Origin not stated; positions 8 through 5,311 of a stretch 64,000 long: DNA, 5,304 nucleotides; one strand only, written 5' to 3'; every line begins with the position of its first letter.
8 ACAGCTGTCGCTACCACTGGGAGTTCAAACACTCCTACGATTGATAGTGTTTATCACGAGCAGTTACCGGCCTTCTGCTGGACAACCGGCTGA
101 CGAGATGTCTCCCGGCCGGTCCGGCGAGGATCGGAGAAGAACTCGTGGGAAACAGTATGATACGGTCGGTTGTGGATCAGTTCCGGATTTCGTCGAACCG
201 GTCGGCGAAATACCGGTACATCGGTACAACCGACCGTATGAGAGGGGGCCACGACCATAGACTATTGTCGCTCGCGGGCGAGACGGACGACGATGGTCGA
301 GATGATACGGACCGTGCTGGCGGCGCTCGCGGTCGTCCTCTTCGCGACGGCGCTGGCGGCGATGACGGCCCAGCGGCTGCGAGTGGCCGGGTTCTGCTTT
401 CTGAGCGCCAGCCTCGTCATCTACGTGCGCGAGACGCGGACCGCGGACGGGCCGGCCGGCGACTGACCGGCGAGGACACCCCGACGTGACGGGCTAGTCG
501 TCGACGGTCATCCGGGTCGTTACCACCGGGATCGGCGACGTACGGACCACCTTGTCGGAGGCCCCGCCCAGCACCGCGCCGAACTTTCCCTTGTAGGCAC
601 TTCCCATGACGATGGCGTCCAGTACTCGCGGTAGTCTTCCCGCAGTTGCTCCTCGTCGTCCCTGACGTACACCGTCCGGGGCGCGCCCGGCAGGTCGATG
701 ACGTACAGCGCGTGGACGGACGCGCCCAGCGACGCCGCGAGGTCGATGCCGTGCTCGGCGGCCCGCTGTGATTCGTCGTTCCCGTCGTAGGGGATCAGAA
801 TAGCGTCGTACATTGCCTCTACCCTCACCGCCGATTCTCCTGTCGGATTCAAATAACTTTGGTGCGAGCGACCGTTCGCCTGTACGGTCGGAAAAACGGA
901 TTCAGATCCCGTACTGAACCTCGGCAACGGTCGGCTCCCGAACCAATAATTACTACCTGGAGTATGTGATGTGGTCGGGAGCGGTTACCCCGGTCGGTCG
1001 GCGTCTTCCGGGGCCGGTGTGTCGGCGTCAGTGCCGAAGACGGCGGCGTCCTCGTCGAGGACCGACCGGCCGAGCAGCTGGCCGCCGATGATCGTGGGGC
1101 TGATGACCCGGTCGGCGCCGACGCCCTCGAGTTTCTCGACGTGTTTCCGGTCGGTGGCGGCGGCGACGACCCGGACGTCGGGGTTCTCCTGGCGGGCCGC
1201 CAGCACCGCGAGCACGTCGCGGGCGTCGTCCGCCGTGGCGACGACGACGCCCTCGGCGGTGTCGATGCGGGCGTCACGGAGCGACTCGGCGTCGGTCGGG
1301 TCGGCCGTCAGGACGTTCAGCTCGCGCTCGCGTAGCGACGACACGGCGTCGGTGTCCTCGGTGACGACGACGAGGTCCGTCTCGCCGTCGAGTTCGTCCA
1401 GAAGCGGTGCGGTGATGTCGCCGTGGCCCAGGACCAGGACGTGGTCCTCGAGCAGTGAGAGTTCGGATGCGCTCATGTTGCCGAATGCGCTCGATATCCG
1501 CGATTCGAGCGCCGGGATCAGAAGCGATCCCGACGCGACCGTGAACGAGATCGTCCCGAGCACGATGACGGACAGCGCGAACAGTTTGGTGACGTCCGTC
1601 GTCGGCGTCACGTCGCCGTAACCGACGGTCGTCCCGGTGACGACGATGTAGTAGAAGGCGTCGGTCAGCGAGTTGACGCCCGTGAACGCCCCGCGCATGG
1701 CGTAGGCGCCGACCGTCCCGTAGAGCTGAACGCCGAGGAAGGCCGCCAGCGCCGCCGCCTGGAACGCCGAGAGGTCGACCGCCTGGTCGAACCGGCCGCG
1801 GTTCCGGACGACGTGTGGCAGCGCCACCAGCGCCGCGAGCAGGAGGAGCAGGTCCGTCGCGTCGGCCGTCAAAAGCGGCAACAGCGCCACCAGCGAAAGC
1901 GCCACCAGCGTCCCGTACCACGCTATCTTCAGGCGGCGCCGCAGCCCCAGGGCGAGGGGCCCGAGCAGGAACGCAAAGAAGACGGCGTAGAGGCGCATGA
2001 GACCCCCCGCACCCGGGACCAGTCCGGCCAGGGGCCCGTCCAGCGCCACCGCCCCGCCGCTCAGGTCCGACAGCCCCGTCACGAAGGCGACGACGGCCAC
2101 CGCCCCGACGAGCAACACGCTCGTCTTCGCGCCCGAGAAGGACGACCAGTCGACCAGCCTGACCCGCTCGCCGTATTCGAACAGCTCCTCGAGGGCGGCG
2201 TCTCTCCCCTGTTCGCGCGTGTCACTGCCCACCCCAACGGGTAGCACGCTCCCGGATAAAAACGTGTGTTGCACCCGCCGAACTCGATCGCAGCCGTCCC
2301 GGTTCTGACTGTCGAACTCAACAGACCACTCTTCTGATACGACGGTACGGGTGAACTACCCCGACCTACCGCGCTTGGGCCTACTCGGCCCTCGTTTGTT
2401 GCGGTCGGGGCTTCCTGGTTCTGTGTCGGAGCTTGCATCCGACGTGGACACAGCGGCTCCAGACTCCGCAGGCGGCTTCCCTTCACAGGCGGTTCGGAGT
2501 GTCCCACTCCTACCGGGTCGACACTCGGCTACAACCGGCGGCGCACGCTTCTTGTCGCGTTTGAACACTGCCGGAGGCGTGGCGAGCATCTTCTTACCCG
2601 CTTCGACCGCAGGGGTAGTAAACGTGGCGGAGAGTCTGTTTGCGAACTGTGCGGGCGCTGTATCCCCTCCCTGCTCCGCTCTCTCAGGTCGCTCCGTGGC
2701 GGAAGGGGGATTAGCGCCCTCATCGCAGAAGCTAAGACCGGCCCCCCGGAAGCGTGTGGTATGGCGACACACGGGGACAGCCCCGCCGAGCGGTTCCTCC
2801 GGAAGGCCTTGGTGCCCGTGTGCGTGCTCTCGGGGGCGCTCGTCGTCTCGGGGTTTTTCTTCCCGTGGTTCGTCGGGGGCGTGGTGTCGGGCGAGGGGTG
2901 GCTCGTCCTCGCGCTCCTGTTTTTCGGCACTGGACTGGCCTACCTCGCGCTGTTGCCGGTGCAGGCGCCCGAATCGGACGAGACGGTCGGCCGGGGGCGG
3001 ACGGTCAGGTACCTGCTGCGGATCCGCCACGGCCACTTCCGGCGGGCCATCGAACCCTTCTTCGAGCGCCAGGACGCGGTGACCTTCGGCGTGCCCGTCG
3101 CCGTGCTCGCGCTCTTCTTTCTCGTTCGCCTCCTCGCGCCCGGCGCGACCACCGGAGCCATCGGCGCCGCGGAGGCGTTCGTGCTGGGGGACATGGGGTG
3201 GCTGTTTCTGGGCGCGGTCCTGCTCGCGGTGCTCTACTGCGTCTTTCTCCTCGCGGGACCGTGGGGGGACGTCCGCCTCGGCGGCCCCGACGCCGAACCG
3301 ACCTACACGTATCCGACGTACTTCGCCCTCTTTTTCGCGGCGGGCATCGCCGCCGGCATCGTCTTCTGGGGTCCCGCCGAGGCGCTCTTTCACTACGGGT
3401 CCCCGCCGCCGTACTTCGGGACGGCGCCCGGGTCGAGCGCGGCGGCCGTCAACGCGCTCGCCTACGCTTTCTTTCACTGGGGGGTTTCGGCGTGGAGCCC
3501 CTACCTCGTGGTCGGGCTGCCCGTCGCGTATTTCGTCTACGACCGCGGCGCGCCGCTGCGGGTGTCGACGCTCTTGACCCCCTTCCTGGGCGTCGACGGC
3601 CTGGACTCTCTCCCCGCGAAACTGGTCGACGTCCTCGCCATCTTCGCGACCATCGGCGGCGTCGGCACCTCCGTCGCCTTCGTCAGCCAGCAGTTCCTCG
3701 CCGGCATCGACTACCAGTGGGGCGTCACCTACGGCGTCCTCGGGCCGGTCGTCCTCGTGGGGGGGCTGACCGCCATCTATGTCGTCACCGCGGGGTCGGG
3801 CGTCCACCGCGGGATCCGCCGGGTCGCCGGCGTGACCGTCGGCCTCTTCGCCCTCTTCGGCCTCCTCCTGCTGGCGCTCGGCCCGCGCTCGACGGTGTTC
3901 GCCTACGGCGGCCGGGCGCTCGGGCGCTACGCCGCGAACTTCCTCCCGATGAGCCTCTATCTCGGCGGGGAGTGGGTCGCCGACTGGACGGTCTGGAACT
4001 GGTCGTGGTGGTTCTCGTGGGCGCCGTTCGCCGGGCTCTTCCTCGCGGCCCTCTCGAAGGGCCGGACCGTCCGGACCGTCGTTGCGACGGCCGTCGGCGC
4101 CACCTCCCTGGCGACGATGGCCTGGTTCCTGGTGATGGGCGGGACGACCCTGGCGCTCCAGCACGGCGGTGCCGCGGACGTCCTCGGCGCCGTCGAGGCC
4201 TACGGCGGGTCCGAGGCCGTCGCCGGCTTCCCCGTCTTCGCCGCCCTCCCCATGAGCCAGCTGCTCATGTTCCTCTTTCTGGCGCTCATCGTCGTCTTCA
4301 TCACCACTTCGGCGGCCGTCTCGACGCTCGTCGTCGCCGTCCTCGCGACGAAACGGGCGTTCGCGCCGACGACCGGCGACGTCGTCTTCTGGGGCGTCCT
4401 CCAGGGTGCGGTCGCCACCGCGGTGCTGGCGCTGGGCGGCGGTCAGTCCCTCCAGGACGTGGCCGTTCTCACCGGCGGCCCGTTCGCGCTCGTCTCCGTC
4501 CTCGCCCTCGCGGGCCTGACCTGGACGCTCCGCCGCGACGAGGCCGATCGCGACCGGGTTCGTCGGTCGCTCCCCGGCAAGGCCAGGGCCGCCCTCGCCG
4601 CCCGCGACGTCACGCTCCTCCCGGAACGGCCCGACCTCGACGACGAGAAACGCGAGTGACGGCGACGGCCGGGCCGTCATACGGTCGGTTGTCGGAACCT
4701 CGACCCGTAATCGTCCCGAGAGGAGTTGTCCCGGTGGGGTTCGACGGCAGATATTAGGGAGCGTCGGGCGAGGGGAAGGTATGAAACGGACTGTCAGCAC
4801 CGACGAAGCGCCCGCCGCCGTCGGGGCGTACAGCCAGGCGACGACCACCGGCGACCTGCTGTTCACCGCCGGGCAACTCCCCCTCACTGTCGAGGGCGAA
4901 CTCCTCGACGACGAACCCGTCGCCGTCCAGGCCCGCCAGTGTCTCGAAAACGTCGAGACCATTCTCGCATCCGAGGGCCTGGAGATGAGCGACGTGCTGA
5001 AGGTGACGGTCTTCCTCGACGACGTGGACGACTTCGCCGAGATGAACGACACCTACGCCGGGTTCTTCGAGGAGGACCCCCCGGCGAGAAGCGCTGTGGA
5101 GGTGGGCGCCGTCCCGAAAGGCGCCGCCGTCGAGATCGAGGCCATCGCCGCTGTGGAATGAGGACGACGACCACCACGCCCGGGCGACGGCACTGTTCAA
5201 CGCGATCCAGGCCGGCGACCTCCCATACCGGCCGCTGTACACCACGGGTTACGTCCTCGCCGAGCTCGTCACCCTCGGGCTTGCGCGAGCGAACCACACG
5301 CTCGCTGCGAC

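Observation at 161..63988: Three related families of 74-108 bp hairpin MITE-like elements with 3-bp TCA/TGA target-site duplications, at very high density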

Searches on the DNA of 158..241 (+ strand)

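Call 15: search_dna_similar(query=window:158-241:+, collection=plasmids, mode=distant, max_evalue=0.01, max_rows=40)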
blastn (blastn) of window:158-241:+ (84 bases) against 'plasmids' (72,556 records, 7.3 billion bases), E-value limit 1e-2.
Records with a match: 3; places in all: 4; records where one place covers at least 80% of the query: 2.
Best place of each record, by identity: 90-95% 1; 80-90% 1; 60-80% 1.
By first word of the organism name: Haloarcula 1; Halostella 1; Natrinema 1.
By predicted mobility (MOB-suite, as given by PLSDB): non-mobilizable 3.
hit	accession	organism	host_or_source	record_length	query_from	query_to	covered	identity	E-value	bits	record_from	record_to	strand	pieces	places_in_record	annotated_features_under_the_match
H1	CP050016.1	Haloarcula sp. JP-L23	-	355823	1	84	100%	82.1%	2e-14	85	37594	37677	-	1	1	none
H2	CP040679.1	Halostella pelagica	pure culture,isolated from salted brown ...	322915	1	73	87%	78.7%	2e-6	58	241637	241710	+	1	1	record has no annotation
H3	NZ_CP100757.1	Natrinema gelatinilyticum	marine sediment,sediment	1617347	55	84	36%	93.3%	4e-3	46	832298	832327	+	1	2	record has no annotation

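Call 22: get_annotated_region(hit=H3, flank=4000)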
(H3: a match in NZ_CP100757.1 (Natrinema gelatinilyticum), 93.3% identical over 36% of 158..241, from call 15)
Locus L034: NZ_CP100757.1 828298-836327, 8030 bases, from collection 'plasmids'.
description: Natrinema gelatinilyticum strain BND6 plasmid unnamed1, complete sequence
organism: Natrinema gelatinilyticum (NCBI taxid 2961571)
taxonomy: Archaea; Euryarchaeota; Halobacteria; Halobacteriales; Natrialbaceae; Natrinema; Natrinema gelatinilyticum
host: -; source: marine sediment,sediment; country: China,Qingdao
typing (MOB-suite, as given by PLSDB): non-mobilizable; mating-pair formation MPF_T
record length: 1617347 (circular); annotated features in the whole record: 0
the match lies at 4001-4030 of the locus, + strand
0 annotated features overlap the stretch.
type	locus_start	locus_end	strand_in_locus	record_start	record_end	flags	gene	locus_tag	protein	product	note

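Call 23: get_annotated_region(hit=H1, flank=3000)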
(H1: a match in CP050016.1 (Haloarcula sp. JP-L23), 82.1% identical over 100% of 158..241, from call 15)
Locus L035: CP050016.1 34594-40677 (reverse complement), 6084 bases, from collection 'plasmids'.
description: Haloarcula sp. JP-L23 plasmid unnamed2, complete sequence
organism: Haloarcula sp. JP-L23 (NCBI taxid 2716717)
taxonomy: Archaea; Euryarchaeota; Halobacteria; Halobacteriales; Haloarculaceae; Haloarcula; Haloarcula sp. JP-L23
host: -; source: -; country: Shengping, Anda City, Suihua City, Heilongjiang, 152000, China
typing (MOB-suite, as given by PLSDB): non-mobilizable
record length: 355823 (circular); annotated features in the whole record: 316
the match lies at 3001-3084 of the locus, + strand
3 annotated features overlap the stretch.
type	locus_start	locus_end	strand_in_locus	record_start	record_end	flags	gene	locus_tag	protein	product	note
CDS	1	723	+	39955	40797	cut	-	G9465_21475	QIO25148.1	formate/nitrite transporter family protein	-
CDS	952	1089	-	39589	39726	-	-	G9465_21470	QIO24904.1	hypothetical protein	-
CDS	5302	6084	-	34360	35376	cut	-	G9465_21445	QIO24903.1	hypothetical protein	-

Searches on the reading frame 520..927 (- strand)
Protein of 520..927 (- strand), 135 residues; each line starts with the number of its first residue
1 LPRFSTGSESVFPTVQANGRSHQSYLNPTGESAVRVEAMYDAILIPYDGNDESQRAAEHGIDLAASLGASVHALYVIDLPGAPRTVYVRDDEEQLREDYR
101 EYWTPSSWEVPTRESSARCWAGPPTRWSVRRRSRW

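Call 96: search_protein_families(library=pfam, proteins=[window:520-927:-], max_evalue=0.001)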
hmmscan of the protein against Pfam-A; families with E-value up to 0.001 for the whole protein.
window:520-927:- (135 aa): 1 family
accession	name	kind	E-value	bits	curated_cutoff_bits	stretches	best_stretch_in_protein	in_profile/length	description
PF00582.32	Usp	-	5.6e-12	46.8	24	1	39-102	1-64/141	Universal stress protein family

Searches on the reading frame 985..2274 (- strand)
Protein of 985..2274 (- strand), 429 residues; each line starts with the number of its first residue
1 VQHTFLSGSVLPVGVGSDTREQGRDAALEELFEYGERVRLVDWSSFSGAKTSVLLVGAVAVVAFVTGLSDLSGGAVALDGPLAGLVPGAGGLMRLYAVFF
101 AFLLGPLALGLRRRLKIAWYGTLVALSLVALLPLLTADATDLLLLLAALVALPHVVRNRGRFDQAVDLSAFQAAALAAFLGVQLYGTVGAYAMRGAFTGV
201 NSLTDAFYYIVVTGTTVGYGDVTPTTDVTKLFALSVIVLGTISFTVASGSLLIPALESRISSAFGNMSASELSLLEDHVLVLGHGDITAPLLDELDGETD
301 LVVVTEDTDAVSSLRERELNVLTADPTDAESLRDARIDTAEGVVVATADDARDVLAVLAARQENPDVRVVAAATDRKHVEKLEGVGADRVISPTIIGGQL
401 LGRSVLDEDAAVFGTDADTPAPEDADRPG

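Call 97: search_protein_families(library=pfam, proteins=[window:985-2274:-], max_evalue=0.000001)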
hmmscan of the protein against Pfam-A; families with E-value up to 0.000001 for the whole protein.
window:985-2274:- (429 aa): 2 families
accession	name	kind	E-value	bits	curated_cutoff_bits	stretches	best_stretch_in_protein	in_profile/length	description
PF02254.24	TrkA_N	-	1.6e-27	96.5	23.8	1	279-393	1-116/116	TrkA-N domain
PF07885.22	Ion_trans_2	-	5.9e-13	48.9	22.5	1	180-248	4-70/79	Ion channel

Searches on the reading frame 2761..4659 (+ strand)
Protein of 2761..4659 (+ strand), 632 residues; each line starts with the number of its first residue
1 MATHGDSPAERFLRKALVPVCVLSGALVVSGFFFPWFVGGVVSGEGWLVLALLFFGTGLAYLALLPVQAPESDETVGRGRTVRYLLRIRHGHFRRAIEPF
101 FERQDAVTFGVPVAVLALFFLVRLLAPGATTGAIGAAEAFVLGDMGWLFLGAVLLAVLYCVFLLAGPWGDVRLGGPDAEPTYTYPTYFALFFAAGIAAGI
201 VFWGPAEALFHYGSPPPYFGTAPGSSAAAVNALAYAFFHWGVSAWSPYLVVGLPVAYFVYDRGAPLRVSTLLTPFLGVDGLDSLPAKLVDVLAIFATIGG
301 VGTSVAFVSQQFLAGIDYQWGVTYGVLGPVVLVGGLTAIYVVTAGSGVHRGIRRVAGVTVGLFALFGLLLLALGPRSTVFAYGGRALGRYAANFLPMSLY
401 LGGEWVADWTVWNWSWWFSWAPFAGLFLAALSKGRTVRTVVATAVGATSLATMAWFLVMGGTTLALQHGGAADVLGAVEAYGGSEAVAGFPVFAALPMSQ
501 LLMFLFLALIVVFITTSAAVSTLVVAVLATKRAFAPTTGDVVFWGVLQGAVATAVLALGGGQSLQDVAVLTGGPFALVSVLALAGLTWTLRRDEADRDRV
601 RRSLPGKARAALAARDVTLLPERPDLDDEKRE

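Call 12: search_protein_families(library=ncbifam, proteins=[window:2761-4659:+], max_evalue=0.00001)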
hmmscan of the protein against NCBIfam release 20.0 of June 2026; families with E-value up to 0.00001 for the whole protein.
window:2761-4659:+ (632 aa): 5 families
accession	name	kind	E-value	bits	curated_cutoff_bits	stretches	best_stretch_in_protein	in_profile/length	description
NF047988.1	betaine_BCCT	equivalog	4.2e-104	348.8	650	1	110-590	4-481/483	glycine betaine uptake BCCT transporter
TIGR00842.1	bcct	subfamily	4e-96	322.5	407.55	1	146-593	1-452/452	BCCT family transporter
NF007399.1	PRK09928.1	subfamily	5e-64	216.5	695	1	105-606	12-514/675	choline BCCT transporter BetT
NF002887.1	PRK03356.1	equivalog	1.3e-59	202.2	541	1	111-583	16-489/497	L-carnitine/gamma-butyrobetaine antiporter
NF007412.0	PRK09950.1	equivalog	2.9e-51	174.6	647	1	129-596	33-502/536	BCCT family transporter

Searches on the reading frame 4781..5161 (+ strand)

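Call 97: search_protein_families(library=pfam, proteins=[window:4781-5161:+], max_evalue=0.000001)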
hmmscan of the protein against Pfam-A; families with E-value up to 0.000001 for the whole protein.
window:4781-5161:+ (126 aa): 1 family
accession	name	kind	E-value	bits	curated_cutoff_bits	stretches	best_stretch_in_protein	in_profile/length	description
PF01042.26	Ribonuc_L-PSP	-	2.3e-38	131.3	27.3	1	8-125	2-121/121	Endoribonuclease L-PSP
